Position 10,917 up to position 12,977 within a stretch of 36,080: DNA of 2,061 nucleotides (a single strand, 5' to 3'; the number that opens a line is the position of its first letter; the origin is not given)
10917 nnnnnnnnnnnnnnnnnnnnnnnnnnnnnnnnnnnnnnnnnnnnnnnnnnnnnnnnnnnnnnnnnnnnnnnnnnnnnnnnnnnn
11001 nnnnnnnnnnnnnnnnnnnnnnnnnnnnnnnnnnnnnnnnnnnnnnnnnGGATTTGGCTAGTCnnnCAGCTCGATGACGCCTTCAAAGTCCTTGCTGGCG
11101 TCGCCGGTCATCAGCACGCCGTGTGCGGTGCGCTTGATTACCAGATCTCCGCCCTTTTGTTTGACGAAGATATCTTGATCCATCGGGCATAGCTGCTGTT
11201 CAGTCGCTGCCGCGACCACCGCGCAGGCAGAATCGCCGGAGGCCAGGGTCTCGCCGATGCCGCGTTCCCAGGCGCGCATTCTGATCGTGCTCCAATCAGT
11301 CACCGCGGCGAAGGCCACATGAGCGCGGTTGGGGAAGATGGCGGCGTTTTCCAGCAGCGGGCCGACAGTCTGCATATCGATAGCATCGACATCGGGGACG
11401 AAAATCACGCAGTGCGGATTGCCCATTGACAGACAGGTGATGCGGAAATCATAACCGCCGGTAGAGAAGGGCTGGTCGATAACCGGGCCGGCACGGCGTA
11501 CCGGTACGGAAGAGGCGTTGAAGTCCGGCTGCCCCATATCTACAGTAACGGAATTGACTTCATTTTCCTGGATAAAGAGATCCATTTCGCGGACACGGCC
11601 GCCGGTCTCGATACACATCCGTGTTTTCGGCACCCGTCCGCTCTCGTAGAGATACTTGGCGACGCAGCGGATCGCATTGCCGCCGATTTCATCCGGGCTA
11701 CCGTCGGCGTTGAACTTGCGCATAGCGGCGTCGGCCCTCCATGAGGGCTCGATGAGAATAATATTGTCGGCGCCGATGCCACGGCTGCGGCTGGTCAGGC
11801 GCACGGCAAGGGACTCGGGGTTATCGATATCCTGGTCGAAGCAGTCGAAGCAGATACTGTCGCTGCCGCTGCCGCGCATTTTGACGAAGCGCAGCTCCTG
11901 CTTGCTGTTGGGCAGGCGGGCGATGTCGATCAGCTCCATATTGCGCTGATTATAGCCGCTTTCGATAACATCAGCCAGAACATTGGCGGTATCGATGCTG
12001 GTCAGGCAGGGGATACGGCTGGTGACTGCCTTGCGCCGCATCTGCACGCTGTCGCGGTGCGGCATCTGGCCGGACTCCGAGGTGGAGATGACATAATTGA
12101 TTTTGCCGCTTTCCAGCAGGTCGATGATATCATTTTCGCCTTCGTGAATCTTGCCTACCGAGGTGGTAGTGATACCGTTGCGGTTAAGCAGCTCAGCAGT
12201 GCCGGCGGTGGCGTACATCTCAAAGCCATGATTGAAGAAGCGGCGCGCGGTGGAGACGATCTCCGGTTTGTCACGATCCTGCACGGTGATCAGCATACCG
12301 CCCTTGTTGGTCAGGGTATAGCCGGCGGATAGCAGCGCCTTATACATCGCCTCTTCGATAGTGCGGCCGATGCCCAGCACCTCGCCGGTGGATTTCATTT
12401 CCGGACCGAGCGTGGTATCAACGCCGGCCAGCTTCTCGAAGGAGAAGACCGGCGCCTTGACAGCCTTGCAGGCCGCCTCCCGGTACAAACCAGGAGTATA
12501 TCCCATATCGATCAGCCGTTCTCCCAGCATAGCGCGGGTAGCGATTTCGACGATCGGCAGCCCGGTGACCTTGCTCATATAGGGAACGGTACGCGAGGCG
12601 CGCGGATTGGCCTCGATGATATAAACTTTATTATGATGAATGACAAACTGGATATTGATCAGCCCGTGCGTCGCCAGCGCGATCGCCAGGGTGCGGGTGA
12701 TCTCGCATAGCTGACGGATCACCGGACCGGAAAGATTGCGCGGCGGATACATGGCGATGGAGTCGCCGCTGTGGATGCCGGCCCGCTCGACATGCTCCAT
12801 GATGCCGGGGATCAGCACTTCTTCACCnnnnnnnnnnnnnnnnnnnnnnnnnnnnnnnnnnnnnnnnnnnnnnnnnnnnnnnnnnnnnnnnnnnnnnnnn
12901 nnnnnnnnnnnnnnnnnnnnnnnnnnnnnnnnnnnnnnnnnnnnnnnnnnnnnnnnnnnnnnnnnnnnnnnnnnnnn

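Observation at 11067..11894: carB fused in frame to a DapF-fold domain in which both catalytic cysteines are replaced (pseudo-epimerase)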

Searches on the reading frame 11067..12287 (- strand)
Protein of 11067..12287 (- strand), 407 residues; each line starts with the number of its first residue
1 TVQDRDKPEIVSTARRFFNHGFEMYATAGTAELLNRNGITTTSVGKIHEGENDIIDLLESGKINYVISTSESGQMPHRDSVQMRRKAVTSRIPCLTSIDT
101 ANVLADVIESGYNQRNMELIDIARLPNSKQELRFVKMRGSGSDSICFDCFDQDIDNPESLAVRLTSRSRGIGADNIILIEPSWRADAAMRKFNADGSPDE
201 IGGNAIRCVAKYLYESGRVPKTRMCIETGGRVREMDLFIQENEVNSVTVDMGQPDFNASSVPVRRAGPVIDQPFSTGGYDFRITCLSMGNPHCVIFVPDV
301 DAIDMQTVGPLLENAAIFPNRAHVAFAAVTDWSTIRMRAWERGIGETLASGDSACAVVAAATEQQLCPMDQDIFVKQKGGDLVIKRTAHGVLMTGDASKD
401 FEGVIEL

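Call 19: search_protein_representatives(protein=window:11067-12287:-)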
Query: 407 residues. Proteins with E-value up to 0.001 (for the whole library): 18593; up to 1e-10: 9654; up to 1e-30: 1570. The best 150 are listed.
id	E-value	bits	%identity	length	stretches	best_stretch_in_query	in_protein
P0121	9.1e-118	410.1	49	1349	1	2-407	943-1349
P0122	1.5e-113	396.2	45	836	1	2-406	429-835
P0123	2.3e-105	369.2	48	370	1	42-407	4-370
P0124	1.4e-104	366.6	46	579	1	2-406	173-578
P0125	7.6e-103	361.0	44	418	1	2-407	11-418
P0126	2.0e-93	329.9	40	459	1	2-405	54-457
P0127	2.6e-92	326.3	43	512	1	24-405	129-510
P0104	1.4e-75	271.2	54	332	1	168-407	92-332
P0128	3.4e-73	263.3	47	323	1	1-264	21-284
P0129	2.7e-72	260.4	45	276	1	132-407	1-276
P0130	2.0e-69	250.9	40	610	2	2-255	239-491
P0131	1.2e-67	245.1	44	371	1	2-291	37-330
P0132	1.2e-66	241.8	43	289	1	121-406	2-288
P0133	1.8e-66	241.2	45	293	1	132-403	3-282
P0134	4.5e-66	239.9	52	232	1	178-404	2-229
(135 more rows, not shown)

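Call 49: predict_structure(alignment_id=A2)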
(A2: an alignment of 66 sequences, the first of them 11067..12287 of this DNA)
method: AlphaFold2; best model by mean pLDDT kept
length: 407 residues; sequences in the alignment: 66
mean_pLDDT: 88.5   pTM: 0.69
mean pLDDT of the five models: 88.5, 86.0, 85.8, 85.6, 85.4
residues with pLDDT >= 90: 231; 70-90: 145; 50-70: 31; < 50: 0
segments of 3 or more residues with pLDDT < 50: none
pLDDT, mean of each block of 10 residues (from residue 1): 80 88 88 92 78 79 82 64 79 83 78 58 73 95 94 87 87 95 96 88 91 96 94 96 95 90 86 92 94 96 93 87 95 96 91 97 97 96 96 96 91
secondary structure, 60 per line:
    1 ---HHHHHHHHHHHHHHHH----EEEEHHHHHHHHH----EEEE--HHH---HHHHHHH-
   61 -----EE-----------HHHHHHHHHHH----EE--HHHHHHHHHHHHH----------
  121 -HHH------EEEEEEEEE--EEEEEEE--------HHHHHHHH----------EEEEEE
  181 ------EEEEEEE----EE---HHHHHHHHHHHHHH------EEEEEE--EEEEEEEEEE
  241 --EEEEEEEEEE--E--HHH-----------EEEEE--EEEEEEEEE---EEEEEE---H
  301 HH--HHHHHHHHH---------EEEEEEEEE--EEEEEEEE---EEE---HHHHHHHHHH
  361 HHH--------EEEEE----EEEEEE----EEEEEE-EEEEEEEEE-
elements in order: H4-19 E24-27 H28-36 E41-44 H53-59 H79-89 H98-110 E131-139 E142-148 H157-164 E175-180 E187-193 H203-216 E223-228 E231-240 E243-252 E272-276 E279-287 E291-296 H305-313 E323-331 E334-341 E345-347 H351-363 E372-376 E381-386 E391-396 E398-406

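Call 52: fold_search(model_id=the predicted structure, library=pdb)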
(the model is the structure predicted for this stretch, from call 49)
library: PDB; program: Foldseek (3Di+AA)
matches with E <= 10: 654; with E <= 0.001: 124
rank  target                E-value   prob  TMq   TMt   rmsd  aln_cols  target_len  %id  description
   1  2otn_A                2.8e-34  1.00  0.61  0.83   3.2       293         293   36  Crystal structure of the catalytically active form of diaminopimelate epimerase from Bacillus anthracis (released 2008-03-04)
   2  8qzy_A                4.5e-33  1.00  0.59  0.84   3.2       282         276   33  Structural and biochemical characterization of diaminopimelate epimerase from Pseudomonas aeruginosa (released 2024-11-06)
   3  9mro_A                1.8e-32  1.00  0.63  0.91   1.9       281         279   37  Crystal structures of a cyanobacterial DAP epimerase bound to either D,L-aziDAP or D,L-alpha-methyl DAP (released 2025-07-16)
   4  4ijz_A                9.5e-32  1.00  0.58  0.83   3.4       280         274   35  Crystal structure of diaminopimelate epimerase from Escherichia coli (released 2013-02-20)
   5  2otn_B                2.7e-31  1.00  0.53  0.72   4.9       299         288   34  Crystal structure of the catalytically active form of diaminopimelate epimerase from Bacillus anthracis (released 2008-03-04)
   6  4ik0_A                3.3e-31  1.00  0.58  0.83   3.4       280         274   35  Crystal structure of diaminopimelate epimerase Y268A mutant from Escherichia coli (released 2013-02-20)
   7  7vdy_A                4.4e-31  1.00  0.60  0.84   2.7       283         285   31  Crystal structure of O-ureidoserine racemase (released 2021-12-15)
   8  3ejx_D                4.9e-31  1.00  0.64  0.86   3.8       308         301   34  Crystal structure of diaminopimelate epimerase from Arabidopsis thaliana in complex with LL-AziDAP (released 2009-02-17)
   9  6d13_A                5.2e-31  1.00  0.60  0.86   3.0       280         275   35  Crystal structure of E.coli RppH-DapF complex (released 2018-05-23)
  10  8qzy_B                5.5e-31  1.00  0.60  0.86   3.1       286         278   32  Structural and biochemical characterization of diaminopimelate epimerase from Pseudomonas aeruginosa (released 2024-11-06)
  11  4ijz_B                1.2e-30  1.00  0.59  0.85   3.1       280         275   35  Crystal structure of diaminopimelate epimerase from Escherichia coli (released 2013-02-20)
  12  5ha4_A                1.3e-30  1.00  0.59  0.84   2.9       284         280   33  Structure of a diaminopimelate epimerase from Acinetobacter baumannii (released 2016-01-27)
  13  4ik0_B                1.5e-30  1.00  0.59  0.85   3.1       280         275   35  Crystal structure of diaminopimelate epimerase Y268A mutant from Escherichia coli (released 2013-02-20)
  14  2q9j                  1.5e-30  1.00  0.58  0.84   3.3       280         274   31  Crystal structure of the C217S mutant of diaminopimelate epimerase (released 2007-10-23)
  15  3ejx_A                2.5e-30  1.00  0.63  0.88   2.2       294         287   35  Crystal structure of diaminopimelate epimerase from Arabidopsis thaliana in complex with LL-AziDAP (released 2009-02-17)
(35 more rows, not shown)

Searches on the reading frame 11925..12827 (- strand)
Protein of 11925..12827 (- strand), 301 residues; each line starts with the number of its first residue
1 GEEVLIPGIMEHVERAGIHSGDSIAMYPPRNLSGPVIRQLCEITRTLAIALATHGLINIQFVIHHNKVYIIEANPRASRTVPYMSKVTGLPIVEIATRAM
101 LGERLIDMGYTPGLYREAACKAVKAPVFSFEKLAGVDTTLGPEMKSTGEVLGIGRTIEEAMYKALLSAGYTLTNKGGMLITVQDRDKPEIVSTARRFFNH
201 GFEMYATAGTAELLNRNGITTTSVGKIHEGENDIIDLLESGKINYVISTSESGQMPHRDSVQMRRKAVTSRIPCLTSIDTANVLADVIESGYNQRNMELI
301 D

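Call 53: search_solved_structures(query=window:11925-12827:-, show_alignments=2, max_evalue=1e-20)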
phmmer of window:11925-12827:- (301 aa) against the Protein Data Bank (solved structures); distinct sequences matched with E-value up to 1e-20: 5.
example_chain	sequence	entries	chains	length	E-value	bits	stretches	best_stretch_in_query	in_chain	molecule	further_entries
1bxr_A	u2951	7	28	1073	3e-89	302.1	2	1-279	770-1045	CARBAMOYL-PHOSPHATE SYNTHASE | CARBAMOYL PHOSPHATE SYNTHETASE: LARGE SUBUNIT | CARBAMOYL PHOSPHATE SYNTHETASE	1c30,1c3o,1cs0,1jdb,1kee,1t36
1a9x_A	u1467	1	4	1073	3.1e-89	302.1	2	1-279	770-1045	CARBAMOYL PHOSPHATE SYNTHETASE (LARGE CHAIN)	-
1ce8_A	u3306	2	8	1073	3.2e-89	302.1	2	1-279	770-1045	PROTEIN (CARBAMOYL-PHOSPHATE SYNTHASE) | carbamoyl phosphate synthetase large chain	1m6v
5dot_A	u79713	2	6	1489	7.4e-73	248.4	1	4-290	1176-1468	Carbamoyl-phosphate synthase [ammonia], mitochondrial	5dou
6uel_A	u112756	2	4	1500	7.6e-73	248.4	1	4-290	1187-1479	Carbamoyl-phosphate synthase [ammonia], mitochondrial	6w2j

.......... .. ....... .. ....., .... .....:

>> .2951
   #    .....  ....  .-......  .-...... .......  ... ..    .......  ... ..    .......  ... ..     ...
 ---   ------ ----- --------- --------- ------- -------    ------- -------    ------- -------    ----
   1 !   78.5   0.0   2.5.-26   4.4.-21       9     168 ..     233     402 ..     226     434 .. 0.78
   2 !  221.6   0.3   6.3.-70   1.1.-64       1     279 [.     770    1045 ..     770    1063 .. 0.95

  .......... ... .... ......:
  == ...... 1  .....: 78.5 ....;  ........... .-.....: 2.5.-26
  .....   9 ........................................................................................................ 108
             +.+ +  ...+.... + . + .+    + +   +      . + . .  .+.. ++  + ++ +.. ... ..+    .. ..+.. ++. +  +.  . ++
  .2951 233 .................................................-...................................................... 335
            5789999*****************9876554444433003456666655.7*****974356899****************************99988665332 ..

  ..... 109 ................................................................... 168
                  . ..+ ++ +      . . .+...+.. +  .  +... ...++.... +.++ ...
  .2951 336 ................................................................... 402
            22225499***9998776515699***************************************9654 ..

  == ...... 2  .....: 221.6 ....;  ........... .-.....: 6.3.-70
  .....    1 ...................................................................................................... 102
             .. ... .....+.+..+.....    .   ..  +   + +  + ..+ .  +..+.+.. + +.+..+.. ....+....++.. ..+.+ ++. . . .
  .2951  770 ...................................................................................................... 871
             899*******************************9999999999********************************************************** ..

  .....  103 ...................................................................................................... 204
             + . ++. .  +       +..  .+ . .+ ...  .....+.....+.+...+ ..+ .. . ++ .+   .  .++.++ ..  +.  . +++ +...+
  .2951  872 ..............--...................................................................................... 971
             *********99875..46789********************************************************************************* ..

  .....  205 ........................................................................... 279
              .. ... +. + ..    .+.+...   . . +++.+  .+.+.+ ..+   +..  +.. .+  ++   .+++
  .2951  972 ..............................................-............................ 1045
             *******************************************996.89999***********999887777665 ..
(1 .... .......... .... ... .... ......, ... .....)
